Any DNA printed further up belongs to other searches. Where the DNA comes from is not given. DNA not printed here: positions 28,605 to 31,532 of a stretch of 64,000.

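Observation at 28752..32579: Dual-enzyme tail spike: pectate-lyase-like beta-helix fused to an SGNH/GDSL esterase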

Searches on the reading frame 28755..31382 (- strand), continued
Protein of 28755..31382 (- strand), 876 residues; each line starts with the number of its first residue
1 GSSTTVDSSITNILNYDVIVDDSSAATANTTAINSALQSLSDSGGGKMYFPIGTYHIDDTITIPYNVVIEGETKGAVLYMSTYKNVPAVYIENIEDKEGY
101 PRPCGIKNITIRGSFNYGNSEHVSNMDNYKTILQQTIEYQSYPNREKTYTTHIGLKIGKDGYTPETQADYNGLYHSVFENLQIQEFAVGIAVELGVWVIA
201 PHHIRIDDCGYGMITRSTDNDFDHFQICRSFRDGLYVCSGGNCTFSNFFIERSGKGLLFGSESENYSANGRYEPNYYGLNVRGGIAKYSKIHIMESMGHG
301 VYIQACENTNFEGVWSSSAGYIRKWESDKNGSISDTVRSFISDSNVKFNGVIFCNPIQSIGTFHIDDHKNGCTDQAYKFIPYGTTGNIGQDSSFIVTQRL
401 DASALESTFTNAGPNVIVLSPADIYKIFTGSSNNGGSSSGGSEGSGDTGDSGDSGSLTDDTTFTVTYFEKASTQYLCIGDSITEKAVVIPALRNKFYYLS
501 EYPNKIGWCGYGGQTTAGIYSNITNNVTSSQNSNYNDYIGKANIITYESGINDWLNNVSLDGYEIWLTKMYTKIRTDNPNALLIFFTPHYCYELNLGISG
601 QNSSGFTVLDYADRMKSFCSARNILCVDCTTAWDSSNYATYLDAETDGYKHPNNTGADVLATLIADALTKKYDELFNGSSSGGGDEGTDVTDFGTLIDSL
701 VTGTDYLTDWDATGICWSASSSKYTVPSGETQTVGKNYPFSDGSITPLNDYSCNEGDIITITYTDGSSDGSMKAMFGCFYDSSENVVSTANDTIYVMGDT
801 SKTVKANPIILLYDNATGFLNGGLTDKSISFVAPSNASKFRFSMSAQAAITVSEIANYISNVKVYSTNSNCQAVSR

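Call 46: fold_search(model_id=the predicted structure, library=pdb)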
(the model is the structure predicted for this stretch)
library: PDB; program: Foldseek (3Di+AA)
matches with E <= 10: 639; with E <= 0.001: 39
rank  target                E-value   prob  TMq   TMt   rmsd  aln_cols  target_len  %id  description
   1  5lw3                  1.9e-05  1.00  0.18  0.34  10.0       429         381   12  Azotobacter vinelandii Mannuronan C-5 epimerase AlgE6 A-module (released 2017-10-25)
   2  4q7q_B                6.2e-05  1.00  0.16  0.49   7.3       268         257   19  The crystal structure of a possible lipase from Chitinophaga pinensis DSM 2588 (released 2014-05-14)
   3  2pyg_A                7.2e-05  1.00  0.18  0.34  10.7       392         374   12  Azotobacter vinelandii Mannuronan C-5 epimerase AlgE4 A-module (released 2008-05-27)
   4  4rsh_A                7.9e-05  1.00  0.17  0.71   4.3       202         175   18  Structure of a putative lipolytic protein of G-D-S-L family from Desulfitobacterium hafniense DCB-2 (released 2014-11-19)
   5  4q7q_A                8.2e-05  1.00  0.16  0.50   7.9       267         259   19  The crystal structure of a possible lipase from Chitinophaga pinensis DSM 2588 (released 2014-05-14)
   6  9hi6_A                9.5e-05  1.00  0.17  0.59   6.0       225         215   20  Structure of scaffold FI6-focused design_04 in complex with FI6-Fab (released 2025-12-03)
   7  2pyh_B                9.9e-05  1.00  0.19  0.38   9.3       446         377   12  Azotobacter vinelandii Mannuronan C-5 epimerase AlgE4 A-module complexed with mannuronan trisaccharide (released 2008-05-27)
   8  3jur_A                1.0e-04  1.00  0.20  0.35   9.8       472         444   10  The crystal structure of a hyperthermoactive Exopolygalacturonase from Thermotoga maritima (released 2009-11-17)
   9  4q9a_A                1.2e-04  1.00  0.18  0.61   4.8       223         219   14  Crystal structure of a putative GDSL-like lipase (PARMER_00689) from Parabacteroides merdae ATCC 43184 at 2.86 A resol (released 2014-06-25)
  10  4q9a_B                1.8e-04  1.00  0.17  0.62   4.6       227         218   14  Crystal structure of a putative GDSL-like lipase (PARMER_00689) from Parabacteroides merdae ATCC 43184 at 2.86 A resol (released 2014-06-25)
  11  5jd3_A                2.3e-04  1.00  0.18  0.63   4.3       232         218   18  Crystal structure of LAE5, an alpha/beta hydrolase enzyme from the metagenome of Lake Arreo, Spain (released 2016-05-04)
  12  3dc7_A                2.4e-04  1.00  0.17  0.58   6.3       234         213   17  Crystal structure of the protein Q88SR8 from Lactobacillus plantarum. Northeast Structural Genomics consortium target  (released 2008-08-05)
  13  3dc7_C                2.5e-04  1.00  0.17  0.63   5.3       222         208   17  Crystal structure of the protein Q88SR8 from Lactobacillus plantarum. Northeast Structural Genomics consortium target  (released 2008-08-05)
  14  8jaz_A                2.5e-04  1.00  0.22  0.37   6.9       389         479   14  Structure of the alginate epimerase/lyase complexed with di-mannuronic acid (released 2024-05-08)
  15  4rw0_B                3.0e-04  1.00  0.16  0.65   5.9       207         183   18  Crystal structure of a member of the lipolytic protein G-D-S-L family from Veillonella parvula DSM 2008 (released 2015-01-28)
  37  6w4q_C                8.5e-04  1.00  0.16  0.18  13.3       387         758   12  Crystal structure of full-length tailspike protein 2 (TSP2, ORF211) ) from Escherichia coli O157:H7 bacteriophage CAB1 (released 2021-01-20)
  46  6w4q_D                1.1e-03  1.00  0.17  0.19  10.7       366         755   13  Crystal structure of full-length tailspike protein 2 (TSP2, ORF211) ) from Escherichia coli O157:H7 bacteriophage CAB1 (released 2021-01-20)
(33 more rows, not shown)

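Call 50: find_related_loci(query=A2, collection=genome_contigs, flank=8000)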
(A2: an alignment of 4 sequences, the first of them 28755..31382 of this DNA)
Query A2 (876 aa) in genome_contigs; peptide patterns used: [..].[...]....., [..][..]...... (x = any residue, [..] = any of these).
31 stretches matched a pattern, but none encodes a relative of the query by tblastn (E <= 1e-3).

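Call 51: find_related_loci(query=A2, collection=viral_contigs, flank=8000)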
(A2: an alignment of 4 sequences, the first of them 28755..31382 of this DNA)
Query A2 (876 aa) in viral_contigs; peptide patterns used: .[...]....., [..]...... (x = any residue, [..] = any of these).
29 stretches matched a pattern, but none encodes a relative of the query by tblastn (E <= 1e-3).

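Call 79: search_protein_families(library=pfam, proteins=[P0006, P0007, P0010, P0013, P0021, P0027, P0035, P0045, P0053, P0078], max_evalue=0.001)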
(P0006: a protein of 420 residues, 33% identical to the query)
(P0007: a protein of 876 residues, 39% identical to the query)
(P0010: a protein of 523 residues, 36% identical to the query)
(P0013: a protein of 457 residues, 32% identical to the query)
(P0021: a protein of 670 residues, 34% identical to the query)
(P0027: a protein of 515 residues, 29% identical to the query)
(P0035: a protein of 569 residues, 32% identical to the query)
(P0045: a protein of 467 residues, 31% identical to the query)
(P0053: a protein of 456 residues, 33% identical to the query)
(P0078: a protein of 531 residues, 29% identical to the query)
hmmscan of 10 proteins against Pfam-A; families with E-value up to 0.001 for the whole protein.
P0006 (420 aa): 1 family
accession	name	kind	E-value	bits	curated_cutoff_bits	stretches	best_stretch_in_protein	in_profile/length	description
PF13472.12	Lipase_GDSL_2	-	6.6e-15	56.5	32.9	1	230-404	1-175/178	GDSL-like Lipase/Acylhydrolase family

P0007 (876 aa): 1 family
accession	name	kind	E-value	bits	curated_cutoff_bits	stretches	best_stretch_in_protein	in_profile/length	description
PF13472.12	Lipase_GDSL_2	-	1.8e-20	74.6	32.9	1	681-859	3-175/178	GDSL-like Lipase/Acylhydrolase family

P0010 (523 aa): 2 families
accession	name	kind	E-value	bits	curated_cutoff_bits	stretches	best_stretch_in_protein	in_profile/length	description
PF13472.12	Lipase_GDSL_2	-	1.8e-13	51.8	32.9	1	324-502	2-175/178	GDSL-like Lipase/Acylhydrolase family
PF00657.28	Lipase_GDSL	-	3.2e-05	24.6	23.6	1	324-510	4-208/208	GDSL-like Lipase/Acylhydrolase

P0013 (457 aa): 1 family
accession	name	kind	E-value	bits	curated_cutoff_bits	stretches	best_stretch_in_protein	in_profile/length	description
PF13472.12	Lipase_GDSL_2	-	0.00063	20.7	32.9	0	252-436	3-175/178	GDSL-like Lipase/Acylhydrolase family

P0021 (670 aa): 1 family
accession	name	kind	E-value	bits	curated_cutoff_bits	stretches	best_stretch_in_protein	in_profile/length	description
PF13472.12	Lipase_GDSL_2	-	3.4e-12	47.7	32.9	1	467-647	1-175/178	GDSL-like Lipase/Acylhydrolase family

P0027 (515 aa): 2 families
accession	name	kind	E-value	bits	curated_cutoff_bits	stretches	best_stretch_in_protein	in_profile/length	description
PF13472.12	Lipase_GDSL_2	-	2.8e-19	70.7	32.9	1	302-497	1-177/178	GDSL-like Lipase/Acylhydrolase family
PF00657.28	Lipase_GDSL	-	2.4e-11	44.6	23.6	1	300-502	1-207/208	GDSL-like Lipase/Acylhydrolase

P0035 (569 aa): 2 families
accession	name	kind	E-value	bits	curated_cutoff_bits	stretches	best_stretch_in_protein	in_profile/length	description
PF13472.12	Lipase_GDSL_2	-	2.3e-19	71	32.9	1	356-551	1-177/178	GDSL-like Lipase/Acylhydrolase family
PF00657.28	Lipase_GDSL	-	1.9e-12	48.2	23.6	1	354-557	1-208/208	GDSL-like Lipase/Acylhydrolase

P0045 (467 aa): 2 families
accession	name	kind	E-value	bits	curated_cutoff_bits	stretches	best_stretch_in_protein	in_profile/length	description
PF13472.12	Lipase_GDSL_2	-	6.5e-19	69.5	32.9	1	274-452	2-178/178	GDSL-like Lipase/Acylhydrolase family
PF01456.22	Mucin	-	0.00036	21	34.7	1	5-93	6-96/143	Mucin-like glycoprotein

P0053 (456 aa): 2 families
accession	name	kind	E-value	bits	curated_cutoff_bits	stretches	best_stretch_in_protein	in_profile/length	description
PF13472.12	Lipase_GDSL_2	-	1.6e-15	58.5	32.9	1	247-437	1-176/178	GDSL-like Lipase/Acylhydrolase family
PF00657.28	Lipase_GDSL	-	9.6e-10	39.4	23.6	1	245-439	1-203/208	GDSL-like Lipase/Acylhydrolase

P0078 (531 aa): 2 families
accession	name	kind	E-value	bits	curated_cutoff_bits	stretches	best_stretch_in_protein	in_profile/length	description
PF13472.12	Lipase_GDSL_2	-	1.1e-07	32.9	32.9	1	103-275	2-170/178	GDSL-like Lipase/Acylhydrolase family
PF00657.28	Lipase_GDSL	-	0.00039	21.1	23.6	1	104-252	23-175/208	GDSL-like Lipase/Acylhydrolase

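Call 80: fold_search(model_id=the predicted structure, library=viral)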
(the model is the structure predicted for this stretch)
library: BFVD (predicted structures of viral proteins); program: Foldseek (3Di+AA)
matches with E <= 10: 351; with E <= 0.001: 65
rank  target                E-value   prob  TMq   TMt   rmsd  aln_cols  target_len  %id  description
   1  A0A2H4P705            1.7e-06  1.00  0.18  0.20  20.5       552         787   13  GDSL-like lipase [Pseudomonas phage nickie]
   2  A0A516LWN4            2.1e-06  1.00  0.21  0.26   9.5       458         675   15  (no name in the UniProt tables at hand)
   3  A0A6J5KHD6            2.5e-06  0.99  0.17  0.15  59.5      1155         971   11  Pectate lyase superfamily protein [uncultured Caudovirales phage]
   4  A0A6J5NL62            2.7e-06  1.00  0.22  0.23   9.6       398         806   12  Pectate lyase superfamily protein [uncultured Caudovirales phage]
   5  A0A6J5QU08            4.9e-06  1.00  0.16  0.26  23.9       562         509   13  SGNH hydrolase-type esterase domain containing protein [uncultured Caudovirales phage]
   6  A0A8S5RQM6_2          5.6e-06  1.00  0.16  0.13  30.1       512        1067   13  (no name in the UniProt tables at hand)
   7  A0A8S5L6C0            6.4e-06  1.00  0.15  0.19  20.0       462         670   15  GDSL like Lipase Acylhydrolase [Myoviridae sp. ctOoC8]
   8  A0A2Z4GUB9            1.1e-05  1.00  0.18  0.23   4.9       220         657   19  (no name in the UniProt tables at hand)
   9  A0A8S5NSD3            1.2e-05  1.00  0.18  0.15   4.3       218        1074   21  SGNH hydrolase [Podoviridae sp. ctrTt13]
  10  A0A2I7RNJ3            1.5e-05  1.00  0.23  0.24   8.6       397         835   12  Tail fiber protein [Vibrio phage 1.202.O._10N.222.45.E8]
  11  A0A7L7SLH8            2.3e-05  1.00  0.17  0.38  22.4       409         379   15  Esterase [Gordonia phage Clown]
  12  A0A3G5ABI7            2.4e-05  1.00  0.19  0.42  12.1       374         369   13  Right handed beta helix domain-containing protein [Hyperionvirus sp.]
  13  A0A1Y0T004            2.6e-05  1.00  0.17  0.13  28.8       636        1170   11  Uncharacterized protein [Pseudomonas phage Skulduggery]
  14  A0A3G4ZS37            2.9e-05  1.00  0.26  0.30  13.8       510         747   14  Right handed beta helix domain-containing protein [Edafosvirus sp.]
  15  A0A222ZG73            3.0e-05  1.00  0.17  0.33  25.5       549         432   11  Esterase [Arthrobacter phage Abidatro]
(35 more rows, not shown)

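Call 95: search_dna_similar(query=P0004, collection=phages, mode=protein, max_evalue=0.001, max_rows=20)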
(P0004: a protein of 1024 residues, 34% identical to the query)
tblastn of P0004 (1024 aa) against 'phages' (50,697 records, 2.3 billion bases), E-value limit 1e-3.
Records with a match: 32; places in all: 32; records where one place covers at least 80% of the query: 0.
Best place of each record, by identity: <60% 32.
By first word of the organism name: Staphylococcus 15; Escherichia 5; Streptococcus 2; Pseudoalteromonas 2; Bacillus 2; Burkholderia 2; Caldibacillus 1; Bacteriophage 1; Eggerthella 1; Latilactobacillus 1.
By host as written in the record: Staphylococcus epidermidis 5; Escherichia coli 5; Pseudoalteromonas sp. str. H100 2; - 2; Staphylococcus epidermidis LM1680 2; Staphylococcus epidermidis NCC 100655 2; Staphylococcus epidermidis IME1348 2; Bacillus megaterium 2; and 10 more.
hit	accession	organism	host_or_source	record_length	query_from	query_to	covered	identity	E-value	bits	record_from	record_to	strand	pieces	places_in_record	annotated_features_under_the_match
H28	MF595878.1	Caldibacillus phage CBP1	Caldibacillus debilis GB1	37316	170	417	24%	26.7%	7e-5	53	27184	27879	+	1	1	none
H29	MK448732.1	Streptococcus phage Javan331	Streptococcus mitis SK137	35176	636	841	20%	30.4%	2e-12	78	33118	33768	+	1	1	minor structural protein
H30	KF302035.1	Pseudoalteromonas phage HS6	Pseudoalteromonas sp. str. H100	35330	625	836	21%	29.5%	2e-16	91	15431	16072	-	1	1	record has no annotation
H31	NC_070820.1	Pseudoalteromonas phage HS6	Pseudoalteromonas sp. str. H100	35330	625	836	21%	29.5%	2e-16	91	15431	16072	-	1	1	SGNH/GDSL hydrolase family protein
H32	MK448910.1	Streptococcus phage Javan336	Streptococcus mitis SK608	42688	636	841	20%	28.2%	2e-9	69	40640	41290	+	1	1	minor structural protein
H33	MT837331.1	Bacteriophage sp.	human fecal samples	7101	631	835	20%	24.4%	5e-4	50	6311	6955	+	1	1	record has no annotation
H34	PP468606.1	Staphylococcus phage SpP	Staphylococcus saprophyticus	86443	633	820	18%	25.2%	1e-4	52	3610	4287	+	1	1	DUF2479 domain-containing protein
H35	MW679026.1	Eggerthella phage LE2-3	Eggerthella lenta DSM 2243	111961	209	313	10%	40.2%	5e-5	54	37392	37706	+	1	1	pectate lyase superfamily protein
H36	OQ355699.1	Staphylococcus phage vB_SepS_BE20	Staphylococcus epidermidis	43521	690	830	14%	28.6%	1e-4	52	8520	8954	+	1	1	minor head protein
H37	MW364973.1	Staphylococcus phage vB_SepS_456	Staphylococcus epidermidis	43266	690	830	14%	28.6%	1e-4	52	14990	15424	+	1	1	tail-associated lysin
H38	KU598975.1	Staphylococcus phage CNPx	Staphylococcus epidermidis LM1680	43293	690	830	14%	28.6%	1e-4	52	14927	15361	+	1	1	minor structural protein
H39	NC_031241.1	Staphylococcus phage CNPx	Staphylococcus epidermidis LM1680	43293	690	830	14%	28.6%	1e-4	52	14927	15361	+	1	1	minor head protein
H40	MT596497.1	Staphylococcus phage 456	Staphylococcus epidermidis 414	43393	690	830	14%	28.6%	1e-4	52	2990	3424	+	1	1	hypothetical protein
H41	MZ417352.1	Staphylococcus phage PG-2021_91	Staphylococcus epidermidis NCC 100655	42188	690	830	14%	28.6%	1e-4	52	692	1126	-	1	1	record has no annotation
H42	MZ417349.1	Staphylococcus phage PG-2021_89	Staphylococcus epidermidis NCC 100655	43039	690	830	14%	28.6%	1e-4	52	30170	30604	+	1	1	record has no annotation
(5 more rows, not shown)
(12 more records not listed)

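Call 96: search_protein_families(library=ncbifam, proteins=[P0003, P0004], max_evalue=0.01)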
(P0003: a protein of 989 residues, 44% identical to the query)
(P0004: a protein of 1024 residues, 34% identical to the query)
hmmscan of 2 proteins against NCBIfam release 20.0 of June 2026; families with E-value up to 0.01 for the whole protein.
P0003 (989 aa): 2 families
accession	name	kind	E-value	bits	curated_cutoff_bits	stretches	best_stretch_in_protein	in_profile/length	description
NF049898.1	RhamgalacuronBT4146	equivalog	1.3e-07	30.7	500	1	139-190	3-53/445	rhamnogalacturonidase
NF049892.1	AlphdgalacturondseBT4155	equivalog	0.0018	17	800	1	139-188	55-103/454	alpha-d-galacturonidase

P0004 (1024 aa): 2 families
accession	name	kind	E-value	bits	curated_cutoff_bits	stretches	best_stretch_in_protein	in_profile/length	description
NF049898.1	RhamgalacuronBT4146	equivalog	3.1e-07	29.5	500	1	225-284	3-61/445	rhamnogalacturonidase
NF049892.1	AlphdgalacturondseBT4155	equivalog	9.5e-06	24.6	800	1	224-277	54-107/454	alpha-d-galacturonidase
